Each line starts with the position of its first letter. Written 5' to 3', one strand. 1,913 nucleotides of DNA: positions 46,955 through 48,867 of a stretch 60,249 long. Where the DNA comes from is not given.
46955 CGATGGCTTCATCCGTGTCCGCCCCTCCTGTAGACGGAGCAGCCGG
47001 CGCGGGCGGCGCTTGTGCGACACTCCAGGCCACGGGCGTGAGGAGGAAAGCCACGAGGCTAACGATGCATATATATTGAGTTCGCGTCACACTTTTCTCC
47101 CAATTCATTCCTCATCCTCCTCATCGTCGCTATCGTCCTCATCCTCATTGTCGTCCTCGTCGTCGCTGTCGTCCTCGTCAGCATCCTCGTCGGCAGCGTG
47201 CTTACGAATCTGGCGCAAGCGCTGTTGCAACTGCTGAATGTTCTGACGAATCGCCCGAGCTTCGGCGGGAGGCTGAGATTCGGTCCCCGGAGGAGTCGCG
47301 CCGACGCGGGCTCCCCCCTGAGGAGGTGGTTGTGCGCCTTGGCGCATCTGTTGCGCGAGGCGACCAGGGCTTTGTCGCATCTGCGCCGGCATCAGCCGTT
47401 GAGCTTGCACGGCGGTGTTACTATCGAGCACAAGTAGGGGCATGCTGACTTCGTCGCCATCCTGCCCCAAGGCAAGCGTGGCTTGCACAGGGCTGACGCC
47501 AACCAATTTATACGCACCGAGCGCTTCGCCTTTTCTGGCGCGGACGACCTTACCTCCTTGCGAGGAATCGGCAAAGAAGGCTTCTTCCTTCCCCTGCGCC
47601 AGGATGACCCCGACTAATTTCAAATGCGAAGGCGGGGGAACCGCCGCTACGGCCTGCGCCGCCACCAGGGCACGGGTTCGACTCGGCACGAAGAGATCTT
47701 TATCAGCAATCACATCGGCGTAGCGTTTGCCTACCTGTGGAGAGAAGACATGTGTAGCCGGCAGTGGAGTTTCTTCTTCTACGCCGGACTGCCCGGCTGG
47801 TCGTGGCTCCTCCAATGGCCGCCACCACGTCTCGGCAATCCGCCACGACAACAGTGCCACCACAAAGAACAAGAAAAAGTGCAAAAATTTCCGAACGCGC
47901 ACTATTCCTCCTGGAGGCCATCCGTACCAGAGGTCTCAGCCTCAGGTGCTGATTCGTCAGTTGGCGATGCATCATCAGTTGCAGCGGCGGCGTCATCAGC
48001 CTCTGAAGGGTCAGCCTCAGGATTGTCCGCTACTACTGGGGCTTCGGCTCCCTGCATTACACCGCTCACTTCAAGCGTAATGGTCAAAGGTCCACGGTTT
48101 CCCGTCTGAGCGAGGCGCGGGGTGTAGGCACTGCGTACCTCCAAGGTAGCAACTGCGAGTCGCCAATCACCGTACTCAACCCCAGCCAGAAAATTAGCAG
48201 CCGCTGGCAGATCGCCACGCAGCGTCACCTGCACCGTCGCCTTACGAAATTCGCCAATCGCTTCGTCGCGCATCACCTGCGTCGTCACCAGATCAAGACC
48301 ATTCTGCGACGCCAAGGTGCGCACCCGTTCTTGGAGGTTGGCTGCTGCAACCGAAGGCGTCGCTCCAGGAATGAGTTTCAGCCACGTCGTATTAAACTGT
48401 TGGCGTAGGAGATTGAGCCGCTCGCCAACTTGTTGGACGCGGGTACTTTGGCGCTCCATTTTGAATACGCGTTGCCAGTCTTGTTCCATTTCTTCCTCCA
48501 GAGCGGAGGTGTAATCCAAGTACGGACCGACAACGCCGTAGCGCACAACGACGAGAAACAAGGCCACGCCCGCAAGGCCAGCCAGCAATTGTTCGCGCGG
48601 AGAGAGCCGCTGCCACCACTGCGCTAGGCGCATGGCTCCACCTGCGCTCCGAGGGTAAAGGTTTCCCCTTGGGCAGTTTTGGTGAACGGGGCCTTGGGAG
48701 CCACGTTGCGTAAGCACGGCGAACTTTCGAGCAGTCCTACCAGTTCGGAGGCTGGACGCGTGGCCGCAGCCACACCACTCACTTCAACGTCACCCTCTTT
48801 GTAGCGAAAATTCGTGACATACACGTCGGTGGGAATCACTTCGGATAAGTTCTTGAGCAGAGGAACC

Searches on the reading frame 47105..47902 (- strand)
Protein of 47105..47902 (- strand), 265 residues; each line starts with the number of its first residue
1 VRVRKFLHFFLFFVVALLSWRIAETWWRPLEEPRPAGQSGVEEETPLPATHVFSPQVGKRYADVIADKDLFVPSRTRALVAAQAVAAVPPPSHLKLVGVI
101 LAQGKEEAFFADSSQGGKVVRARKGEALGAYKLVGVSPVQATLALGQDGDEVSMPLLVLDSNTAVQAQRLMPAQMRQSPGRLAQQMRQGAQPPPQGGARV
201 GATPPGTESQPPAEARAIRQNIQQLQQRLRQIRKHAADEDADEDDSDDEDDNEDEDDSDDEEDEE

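Call 7: search_protein_families(library=pfam, proteins=[window:47105-47902:-], max_evalue=0.01)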
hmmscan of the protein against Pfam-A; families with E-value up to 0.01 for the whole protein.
window:47105-47902:- (265 aa): 4 families
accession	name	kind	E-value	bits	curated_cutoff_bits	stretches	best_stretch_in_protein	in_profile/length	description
PF11705.13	RNA_pol_3_Rpc31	-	0.002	18.6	30.2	1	221-264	153-197/212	DNA-directed RNA polymerase III subunit Rpc31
PF04889.17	Cwf_Cwc_15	-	0.0022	18.3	30.4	1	212-264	92-143/244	Cwf15/Cwc15 cell cycle control protein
PF11356.14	T2SSC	-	0.0046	17.2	27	1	13-108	2-94/141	Type II secretion system protein C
PF15243.11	ANAPC15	-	0.0064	17.3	27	0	215-264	36-85/90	Anaphase-promoting complex subunit 15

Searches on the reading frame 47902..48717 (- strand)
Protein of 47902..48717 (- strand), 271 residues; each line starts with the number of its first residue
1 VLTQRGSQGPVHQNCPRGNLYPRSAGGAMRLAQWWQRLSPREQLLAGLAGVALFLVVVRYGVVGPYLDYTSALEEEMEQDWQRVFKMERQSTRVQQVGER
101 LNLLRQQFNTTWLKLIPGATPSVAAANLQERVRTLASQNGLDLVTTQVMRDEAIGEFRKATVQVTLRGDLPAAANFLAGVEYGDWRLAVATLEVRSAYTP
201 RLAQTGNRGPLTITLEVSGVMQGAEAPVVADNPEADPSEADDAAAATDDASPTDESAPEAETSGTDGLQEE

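Call 7: search_protein_families(library=pfam, proteins=[window:47902-48717:-], max_evalue=0.01)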
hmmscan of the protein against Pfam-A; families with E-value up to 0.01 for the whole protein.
window:47902-48717:- (271 aa): 2 families
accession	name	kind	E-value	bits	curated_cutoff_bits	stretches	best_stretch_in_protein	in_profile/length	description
PF10741.14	T2SSM_b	-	1.6e-19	70.2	21.7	1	115-220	6-110/111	Type II secretion system (T2SS), protein M subtype b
PF04612.17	T2SSM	-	8.6e-10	39.5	27.8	1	30-98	3-71/160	Type II secretion system (T2SS), protein M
